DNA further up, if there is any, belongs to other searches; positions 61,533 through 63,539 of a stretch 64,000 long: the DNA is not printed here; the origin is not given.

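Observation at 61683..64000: GmrSD-like type IV restriction enzyme next to a partial gene with a DEDDy-exonuclease-like terminus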

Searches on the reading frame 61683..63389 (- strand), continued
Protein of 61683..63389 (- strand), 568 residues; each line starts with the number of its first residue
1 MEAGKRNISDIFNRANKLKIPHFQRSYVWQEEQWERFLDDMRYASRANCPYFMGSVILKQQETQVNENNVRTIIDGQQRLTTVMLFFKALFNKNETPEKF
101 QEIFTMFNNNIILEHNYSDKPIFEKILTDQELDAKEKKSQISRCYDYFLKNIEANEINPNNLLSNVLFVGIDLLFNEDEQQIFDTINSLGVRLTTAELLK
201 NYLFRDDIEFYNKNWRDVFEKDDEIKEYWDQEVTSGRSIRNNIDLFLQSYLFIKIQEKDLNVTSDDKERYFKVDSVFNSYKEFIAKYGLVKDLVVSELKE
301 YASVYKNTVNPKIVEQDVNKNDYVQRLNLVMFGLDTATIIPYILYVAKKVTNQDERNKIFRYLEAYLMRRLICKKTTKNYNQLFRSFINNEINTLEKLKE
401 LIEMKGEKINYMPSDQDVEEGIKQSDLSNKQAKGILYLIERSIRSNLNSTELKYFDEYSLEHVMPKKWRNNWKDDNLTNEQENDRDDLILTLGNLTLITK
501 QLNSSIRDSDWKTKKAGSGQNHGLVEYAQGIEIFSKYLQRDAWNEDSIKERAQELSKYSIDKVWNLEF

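Call 34: find_encoding_contigs(protein=P0357, flank=8000, max_places=1)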
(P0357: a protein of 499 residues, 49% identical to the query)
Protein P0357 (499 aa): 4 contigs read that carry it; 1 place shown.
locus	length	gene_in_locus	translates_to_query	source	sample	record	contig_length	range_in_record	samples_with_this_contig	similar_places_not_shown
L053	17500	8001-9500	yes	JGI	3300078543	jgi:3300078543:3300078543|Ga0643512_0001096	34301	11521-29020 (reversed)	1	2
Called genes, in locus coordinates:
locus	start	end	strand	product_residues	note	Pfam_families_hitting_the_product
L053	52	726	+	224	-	-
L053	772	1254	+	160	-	PF00404:Dockerin_1 (weak)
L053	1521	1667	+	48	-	-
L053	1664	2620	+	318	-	-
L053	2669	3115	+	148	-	PF03891:DUF333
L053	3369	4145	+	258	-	PF02735:Ku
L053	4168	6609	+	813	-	PF13298:LigD_N, PF01068:DNA_ligase_A_M, PF09414:RNA_ligase (weak), PF04679:DNA_ligase_A_C, PF21686:LigD_Prim-Pol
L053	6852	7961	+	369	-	-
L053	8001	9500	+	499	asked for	PF11074:DUF2779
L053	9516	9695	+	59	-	-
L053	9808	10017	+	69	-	-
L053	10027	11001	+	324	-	-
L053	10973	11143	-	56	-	-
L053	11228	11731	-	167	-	PF03449:GreA_GreB_N, PF01272:GreA_GreB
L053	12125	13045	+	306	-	PF01544:CorA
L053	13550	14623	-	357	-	PF01476:LysM (weak)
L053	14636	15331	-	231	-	-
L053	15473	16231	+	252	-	PF01145:Band_7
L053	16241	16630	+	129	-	-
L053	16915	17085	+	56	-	-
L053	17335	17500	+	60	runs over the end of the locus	-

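Call 35: find_encoding_contigs(protein=P0295, flank=8000, max_places=1)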
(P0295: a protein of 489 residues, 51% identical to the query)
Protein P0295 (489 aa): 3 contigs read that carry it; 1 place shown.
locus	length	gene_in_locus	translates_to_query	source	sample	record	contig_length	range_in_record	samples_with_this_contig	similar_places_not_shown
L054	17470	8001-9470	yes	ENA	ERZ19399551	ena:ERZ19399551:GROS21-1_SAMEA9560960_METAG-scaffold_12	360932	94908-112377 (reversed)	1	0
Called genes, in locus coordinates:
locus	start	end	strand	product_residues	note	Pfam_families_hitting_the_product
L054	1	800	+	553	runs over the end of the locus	PF03330:DPBB_1, PF00768:Peptidase_S11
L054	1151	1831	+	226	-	PF00005:ABC_tran, PF13304:AAA_21 (faint)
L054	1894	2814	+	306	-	PF18075:FtsX_ECD, PF02687:FtsX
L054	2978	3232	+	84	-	-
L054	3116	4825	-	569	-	PF09972:DUF2207, PF20990:DUF2207_C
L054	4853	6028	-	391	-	PF07690:MFS_1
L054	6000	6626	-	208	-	PF09335:VTT_dom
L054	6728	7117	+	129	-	-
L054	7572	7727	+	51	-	PF00471:Ribosomal_L33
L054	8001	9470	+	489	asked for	PF11074:DUF2779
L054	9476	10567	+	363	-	-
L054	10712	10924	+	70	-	-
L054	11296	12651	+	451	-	-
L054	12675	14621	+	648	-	PF01555:N6_N4_Mtase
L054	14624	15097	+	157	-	-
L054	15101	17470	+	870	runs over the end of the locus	PF04851:ResIII, PF00270:DEAD, PF19778:RE_endonuc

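Call 36: find_encoding_contigs(protein=P0341, flank=8000, max_places=1)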
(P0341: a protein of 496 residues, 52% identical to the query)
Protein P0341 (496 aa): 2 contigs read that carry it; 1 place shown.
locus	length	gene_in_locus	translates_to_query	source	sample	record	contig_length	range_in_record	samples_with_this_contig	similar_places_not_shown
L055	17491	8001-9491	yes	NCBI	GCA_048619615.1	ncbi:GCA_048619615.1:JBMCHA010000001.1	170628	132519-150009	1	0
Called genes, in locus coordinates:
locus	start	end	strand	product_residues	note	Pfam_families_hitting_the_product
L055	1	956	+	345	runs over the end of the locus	PF01594:AI-2E_transport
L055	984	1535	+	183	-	PF09749:HVSL (weak), PF02834:LigT_PEase, PF13563:2_5_RNA_ligase2, PF02834:LigT_PEase (weak)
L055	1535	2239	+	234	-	PF03808:Glyco_tran_WecG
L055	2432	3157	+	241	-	PF01757:Acyl_transf_3 (faint), PF07786:HGSNAT_cat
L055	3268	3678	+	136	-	-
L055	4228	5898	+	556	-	-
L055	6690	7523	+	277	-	-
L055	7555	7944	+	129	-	PF04703:FaeA (weak), PF08220:HTH_DeoR (weak), PF13412:HTH_24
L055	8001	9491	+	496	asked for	PF11074:DUF2779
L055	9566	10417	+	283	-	PF01370:Epimerase, PF04321:RmlD_sub_bind, PF16363:GDP_Man_Dehyd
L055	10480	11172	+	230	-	-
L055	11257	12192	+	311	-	PF01784:DUF34_NIF3 (faint)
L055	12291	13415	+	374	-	PF13439:Glyco_transf_4, PF00534:Glycos_transf_1, PF13692:Glyco_trans_1_4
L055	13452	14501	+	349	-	PF00162:PGK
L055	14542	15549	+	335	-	PF00294:PfkB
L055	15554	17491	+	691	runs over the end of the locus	PF02629:CoA_binding, PF13380:CoA_binding_2, PF13607:Succ_CoA_lig, PF13549:ATP-grasp_5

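Call 48: search_protein_families(library=padloc, proteins=[L051:969-1673:-, L051:1848-3386:+, L051:3393-4058:+, L051:4060-5331:+, L051:5328-5780:+, L051:5782-6894:+, L051:6901-9978:+, L051:10001-11476:+, L051:1-768:-], max_evalue=0.001)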
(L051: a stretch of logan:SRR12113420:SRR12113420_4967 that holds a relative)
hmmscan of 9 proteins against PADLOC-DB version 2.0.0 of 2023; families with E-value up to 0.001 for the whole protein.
L051:969-1673:- (234 aa): 0 families

L051:1848-3386:+ (512 aa): 33 families (the best 25 are shown)
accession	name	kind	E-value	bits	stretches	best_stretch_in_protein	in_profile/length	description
PDLC03019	MTase_I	-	2.7e-237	788.5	1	6-510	3-504/932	Type I methyltransferase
PDLC03035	MTase_I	-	3.5e-132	440.1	2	10-424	9-426/653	Type I methyltransferase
PDLC03240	MTase_II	-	5.7e-126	419.3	1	7-505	4-507/511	Type II methyltransferase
PDLC03031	MTase_I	-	1.4e-92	309.3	1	11-465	8-485/834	Type I methyltransferase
PDLC03022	MTase_I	-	1.1e-86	289.9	1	12-467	7-477/857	Type I methyltransferase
PDLC03027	MTase_I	-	1e-69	233.9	1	13-475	10-448/810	Type I methyltransferase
PDLC03029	MTase_I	-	2.5e-56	189.5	1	13-434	11-452/661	Type I methyltransferase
PDLC03028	MTase_I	-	1e-55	187.4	1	11-502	729-1227/1236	Type I methyltransferase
PDLC03039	MTase_I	-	1.3e-55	186.8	1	11-468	7-453/708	Type I methyltransferase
PDLC04134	mad2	-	1.6e-55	186.9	1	8-432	138-490/492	mads_2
PDLC03038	MTase_I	-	1.9e-55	186.2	1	11-465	9-452/896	Type I methyltransferase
PDLC03021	MTase_I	-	6.4e-45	151.9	1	54-498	37-486/491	Type I methyltransferase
PDLC03026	MTase_I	-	7.1e-44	148.7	1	13-431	8-402/487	Type I methyltransferase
PDLC03020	MTase_I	-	8.2e-44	148.3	1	13-368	8-392/410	Type I methyltransferase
PDLC03032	MTase_I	-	3.1e-42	142.7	1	13-422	10-404/1001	Type I methyltransferase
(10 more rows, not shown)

L051:3393-4058:+ (221 aa): 0 families

L051:4060-5331:+ (423 aa): 108 families (the best 25 are shown)
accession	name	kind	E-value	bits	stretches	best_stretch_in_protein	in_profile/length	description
PDLC03068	Specificity_I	-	1.7e-94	315.2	2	111-422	105-398/403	Type I specificity subunit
PDLC03099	Specificity_I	-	6.4e-94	313.3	2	132-422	107-393/405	Type I specificity subunit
PDLC03092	Specificity_I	-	3.6e-83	278.1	2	113-421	105-397/397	Type I specificity subunit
PDLC03138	Specificity_I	-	8.4e-79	263.8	2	146-419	225-483/485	Type I specificity subunit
PDLC03130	Specificity_I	-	9.9e-79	263.7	2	218-419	238-440/442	Type I specificity subunit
PDLC03089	Specificity_I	-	1.9e-77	259.3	1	19-422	3-436/446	Type I specificity subunit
PDLC03164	Specificity_I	-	2.3e-73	245.9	2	140-421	138-396/409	Type I specificity subunit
PDLC03168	Specificity_I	-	7.4e-70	234.7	2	216-421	245-446/459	Type I specificity subunit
PDLC03154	Specificity_I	-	3.1e-68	229.2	2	66-422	56-396/406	Type I specificity subunit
PDLC03086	Specificity_I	-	1.5e-61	206.8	2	213-422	239-447/458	Type I specificity subunit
PDLC03019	MTase_I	-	1e-55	187.5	2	128-421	635-925/932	Type I methyltransferase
PDLC03066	Specificity_I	-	2.3e-51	172.9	1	121-422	137-435/441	Type I specificity subunit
PDLC04137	mad5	-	1.9e-44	150.4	1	20-411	2-390/392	mads_5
PDLC03098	Specificity_I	-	4.8e-41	139.6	2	9-187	238-425/443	Type I specificity subunit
PDLC03163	Specificity_I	-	2.7e-38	130.2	1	69-421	65-420/434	Type I specificity subunit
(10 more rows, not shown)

L051:5328-5780:+ (150 aa): 0 families

L051:5782-6894:+ (370 aa): 15 families
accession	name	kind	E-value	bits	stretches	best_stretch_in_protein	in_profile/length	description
PDLC00392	SduA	-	6.3e-16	56.5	2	15-215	25-228/396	DUF4263 domain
PDLC00385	SduA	-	4e-14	50.7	1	69-363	34-312/319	DUF4263 domain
PDLC00402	SduA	-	7e-13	46.4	1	53-362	29-328/354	DUF4263 domain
PDLC00389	SduA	-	8.6e-13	46.6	1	174-367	203-374/383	DUF4263 domain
PDLC00405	SduA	-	2.6e-11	41.6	1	184-366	143-310/323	DUF4263 domain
PDLC00394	SduA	-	2e-10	38.3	1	246-362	264-380/392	DUF4263 domain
PDLC00391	SduA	-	8.8e-10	36.2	1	221-362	252-396/402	DUF4263 domain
PDLC00388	SduA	-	1.9e-08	31.9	1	233-368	263-396/402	DUF4263 domain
PDLC00390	SduA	-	1.5e-07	28.9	1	198-362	174-331/339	DUF4263 domain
PDLC00383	SduA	-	2.8e-07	28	1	228-360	286-401/408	DUF4263 domain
PDLC00401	SduA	-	1.5e-05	22.6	1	180-365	223-397/404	DUF4263 domain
PDLC04067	SduA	-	0.0003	17.9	1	240-368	275-405/407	-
PDLC00400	SduA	-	0.00031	18.3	1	239-365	180-293/308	DUF4263 domain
PDLC00397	SduA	-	0.00053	17.8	1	237-362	106-219/227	DUF4263 domain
PDLC00377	SduA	-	0.00055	17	0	232-318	282-363/402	DUF4263 domain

L051:6901-9978:+ (1025 aa): 10 families
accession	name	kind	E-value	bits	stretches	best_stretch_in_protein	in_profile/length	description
PDLC03040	REase_I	-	0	1160.5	1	4-1021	5-1024/1029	Type I restriction enzyme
PDLC03048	REase_I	-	8.6e-73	243.9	2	3-543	3-501/976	Type I restriction enzyme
PDLC03044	REase_I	-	8.3e-72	240.5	2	88-564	82-550/1034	Type I restriction enzyme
PDLC03041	REase_I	-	1.4e-68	229.9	3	235-560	281-604/1099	Type I restriction enzyme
PDLC03046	REase_I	-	5.6e-30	102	2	135-446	124-452/1025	Type I restriction enzyme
PDLC03045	REase_I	-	4.9e-23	79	2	143-469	134-463/995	Type I restriction enzyme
PDLC03043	REase_I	-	2.4e-14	51.2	1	102-271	111-276/313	Type I restriction enzyme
PDLC03049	REase_I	-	9.5e-11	38.4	1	243-579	143-454/807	Type I restriction enzyme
PDLC04934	PDC-S15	-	4.6e-08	30.5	1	896-1015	290-408/416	-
PDLC04927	PDC-S15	-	5.9e-05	20.1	1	928-1014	325-408/422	-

L051:10001-11476:+ (491 aa): 5 families
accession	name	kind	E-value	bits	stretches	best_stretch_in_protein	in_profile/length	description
PDLC01447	Cas4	-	1.9e-12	46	1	2-222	5-159/161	"CAS-I,CAS-II,CAS-III,CAS-IV,CAS-V,CAS-VI; acquisition_associated"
PDLC01611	Cas4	-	1.5e-09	36.3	1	87-221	53-157/158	"CAS-I,CAS-II,CAS-III,CAS-IV,CAS-V,CAS-VI; acquisition_associated"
PDLC01250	Cas4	-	2.2e-06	26.1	1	6-221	5-168/168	"CAS-I,CAS-II,CAS-III,CAS-IV,CAS-V,CAS-VI; acquisition_associated"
PDLC01771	Cas4b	-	0.00035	18.8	0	108-222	66-160/162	-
PDLC00944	Cas4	-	0.00076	17.7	0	99-220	71-176/177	Cas4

L051:1-768:- (256 aa): 0 families

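Call 49: search_protein_families(library=pfam, proteins=[L051:969-1673:-, L051:3393-4058:+, L051:5328-5780:+, L051:5782-6894:+, L051:10001-11476:+, L051:1-768:-], max_evalue=0.1)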
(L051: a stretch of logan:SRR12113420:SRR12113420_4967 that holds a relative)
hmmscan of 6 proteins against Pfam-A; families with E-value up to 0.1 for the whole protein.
L051:969-1673:- (234 aa): 0 families

L051:3393-4058:+ (221 aa): 2 families
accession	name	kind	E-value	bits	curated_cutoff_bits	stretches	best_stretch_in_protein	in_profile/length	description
PF00558.24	Vpu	-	0.00061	20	24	1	8-48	6-45/81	Vpu protein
PF24833.1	Rhabdo_glycop_CD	-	0.091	13.3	27.2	0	67-125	55-120/124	Rhabdovirus spike glycoprotein G central domain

L051:5328-5780:+ (150 aa): 1 family
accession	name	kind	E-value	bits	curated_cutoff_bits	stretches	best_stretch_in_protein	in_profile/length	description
PF04976.17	DmsC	-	0.032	14.1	22.3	0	73-134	82-145/275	DMSO reductase anchor subunit (DmsC)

L051:5782-6894:+ (370 aa): 1 family
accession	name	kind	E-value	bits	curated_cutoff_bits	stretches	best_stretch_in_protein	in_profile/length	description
PF14082.12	SduA_C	-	1.4e-11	45.2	27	1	199-358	4-159/159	Shedu protein SduA, C-terminal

L051:10001-11476:+ (491 aa): 4 families
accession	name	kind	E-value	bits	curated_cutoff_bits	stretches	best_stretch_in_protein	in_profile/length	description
PF11074.14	DUF2779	-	1.4e-36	126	23.3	1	296-421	1-126/126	Domain of unknown function(DUF2779)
PF01930.23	Cas_Cas4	-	7.1e-06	26.6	22.7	1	97-221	55-159/160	Domain of unknown function DUF83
PF00749.27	tRNA-synt_1c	-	0.0054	16.1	23.4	1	141-204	14-71/314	tRNA synthetases class I (E and Q), catalytic domain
PF01612.26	DNA_pol_A_exo1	-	0.094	13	23.6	0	458-489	138-169/173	3'-5' exonuclease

L051:1-768:- (256 aa): 0 families

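Call 50: predict_structure(alignment_id=A1)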
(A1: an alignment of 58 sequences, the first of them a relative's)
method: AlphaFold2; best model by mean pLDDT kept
length: 491 residues; sequences in the alignment: 58
mean_pLDDT: 94.1   pTM: 0.87
mean pLDDT of the five models: 94.1, 93.8, 92.9, 92.5, 91.2
residues with pLDDT >= 90: 422; 70-90: 69; 50-70: 0; < 50: 0
segments of 3 or more residues with pLDDT < 50: none
pLDDT, mean of each block of 10 residues (from residue 1): 95 95 89 86 97 94 89 97 96 95 96 97 96 97 98 96 98 97 97 96 86 88 90 88 94 91 89 90 97 98 94 94 98 96 95 97 97 96 94 98 95 90 93 92 90 92 96 97 97 92
secondary structure, 60 per line:
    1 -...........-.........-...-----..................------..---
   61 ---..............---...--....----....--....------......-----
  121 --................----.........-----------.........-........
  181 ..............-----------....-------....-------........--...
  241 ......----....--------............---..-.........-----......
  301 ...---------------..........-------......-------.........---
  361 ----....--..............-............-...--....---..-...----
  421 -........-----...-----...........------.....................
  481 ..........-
elements in order: H4-12 H14-22 H32-49 H64-77 E81-83 E86-89 E94-97 E100-103 E110-115 H123-138 E143-151 H163-166 E167-171 H173-194 H206-209 H217-220 H229-235 H238-246 H263-274 H281-289 E295-303 E319-328 E336-341 H349-357 E365-368 H371-384 H386-397 E399-401 H404-407 H422-429 H443-453 H460-490

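Call 53: fold_search(model_id=the predicted structure, library=pdb)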
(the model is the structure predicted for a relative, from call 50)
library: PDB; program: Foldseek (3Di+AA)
matches with E <= 10: 728; with E <= 0.001: 4
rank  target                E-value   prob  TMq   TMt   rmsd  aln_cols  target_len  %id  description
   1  8d3l_I                2.2e-05  1.00  0.29  0.57   7.2       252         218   17  Type I-C Cas4-Cas1-Cas2 complex bound to a PAM/PAM prespacer (released 2022-11-02)
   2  8d3l_J                1.5e-04  1.00  0.28  0.55   7.1       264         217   17  Type I-C Cas4-Cas1-Cas2 complex bound to a PAM/PAM prespacer (released 2022-11-02)
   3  7mi5_A                3.4e-04  1.00  0.29  0.26  20.9       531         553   10  Asymmetrical PAM-Non PAM prespacer bound Cas4/Cas1/Cas2 complex (released 2021-11-17)
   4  7mi4_A                8.2e-04  1.00  0.28  0.25   5.5       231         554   12  Symmetrical PAM-PAM prespacer bound Cas4/Cas1/Cas2 complex (released 2021-11-17)
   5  5zyv_A                2.2e-03  1.00  0.22  0.48  10.6       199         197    8  Crystal structure of human MGME1 with single strand DNA2 and Ca2+ (released 2018-09-19)
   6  8b4h_C                8.6e-03  0.41  0.14  0.17  23.5       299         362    9  IstA transposase cleaved donor complex (released 2023-05-03)
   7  6ah0_A                9.1e-03  0.20  0.13  0.04  26.8       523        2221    8  The Cryo-EM Structure of the Precusor of Human Pre-catalytic Spliceosome (pre-B complex) (released 2018-11-14)
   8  8xa9_B                1.5e-02  1.00  0.21  0.45   7.8       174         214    7  Human MGME1 in complex with 5'-overhang DNA (released 2024-03-20)
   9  8q4d_A                1.7e-02  0.33  0.14  0.18  24.1       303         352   12  IstA-IstB(E167Q) Strand Transfer Complex (released 2024-07-10)
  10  5zyt_C                1.9e-02  0.99  0.19  0.39   9.7       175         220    9  Crystal structure of human MGME1 with 3' overhang double strand DNA3 (released 2018-09-19)
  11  4ybg                  2.1e-02  0.91  0.19  0.36  14.4       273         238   13  Crystal structure of the MAEL domain of Drosophila melanogaster Maelstrom (released 2015-04-29)
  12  6ahd_A                2.1e-02  0.21  0.15  0.04  20.1       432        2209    9  The Cryo-EM Structure of Human Pre-catalytic Spliceosome (B complex) at 3.8 angstrom resolution (released 2018-11-14)
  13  8xa9_A                2.2e-02  1.00  0.20  0.40   8.8       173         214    9  Human MGME1 in complex with 5'-overhang DNA (released 2024-03-20)
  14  5zyt_B                2.2e-02  0.99  0.20  0.41   9.2       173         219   10  Crystal structure of human MGME1 with 3' overhang double strand DNA3 (released 2018-09-19)
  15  8h6k_5B               2.2e-02  0.14  0.13  0.04  20.2       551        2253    8  Cryo-EM structure of human exon-defined spliceosome in the mature B state. (released 2024-05-01)
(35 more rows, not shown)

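Call 68: find_encoding_contigs(protein=P0246, flank=10000, max_places=2)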
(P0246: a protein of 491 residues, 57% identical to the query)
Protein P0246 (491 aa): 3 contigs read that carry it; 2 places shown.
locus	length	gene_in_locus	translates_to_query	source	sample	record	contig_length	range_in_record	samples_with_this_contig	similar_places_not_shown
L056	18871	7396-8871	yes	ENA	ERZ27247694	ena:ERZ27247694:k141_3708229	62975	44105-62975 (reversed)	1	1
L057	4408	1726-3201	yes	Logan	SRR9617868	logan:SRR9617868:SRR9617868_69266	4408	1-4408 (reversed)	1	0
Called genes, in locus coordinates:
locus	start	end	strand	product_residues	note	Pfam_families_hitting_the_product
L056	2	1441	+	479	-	?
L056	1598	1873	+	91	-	PF12840:HTH_20 (faint), PF25212:HVO_A0114, PF01022:HTH_5 (weak), PF01047:MarR (weak)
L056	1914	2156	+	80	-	PF01541:GIY-YIG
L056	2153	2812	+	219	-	PF01863:YgjP-like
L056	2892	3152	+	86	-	PF24035:DUF7344 (faint), PF12840:HTH_20, PF01022:HTH_5 (weak), PF13412:HTH_24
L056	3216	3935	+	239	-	PF01925:TauE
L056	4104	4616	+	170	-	-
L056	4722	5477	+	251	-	-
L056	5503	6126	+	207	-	-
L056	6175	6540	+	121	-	-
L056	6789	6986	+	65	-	PF00313:CSD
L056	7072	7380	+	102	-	-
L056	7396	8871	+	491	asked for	PF11074:DUF2779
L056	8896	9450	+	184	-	-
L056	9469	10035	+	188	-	-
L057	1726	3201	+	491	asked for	PF11074:DUF2779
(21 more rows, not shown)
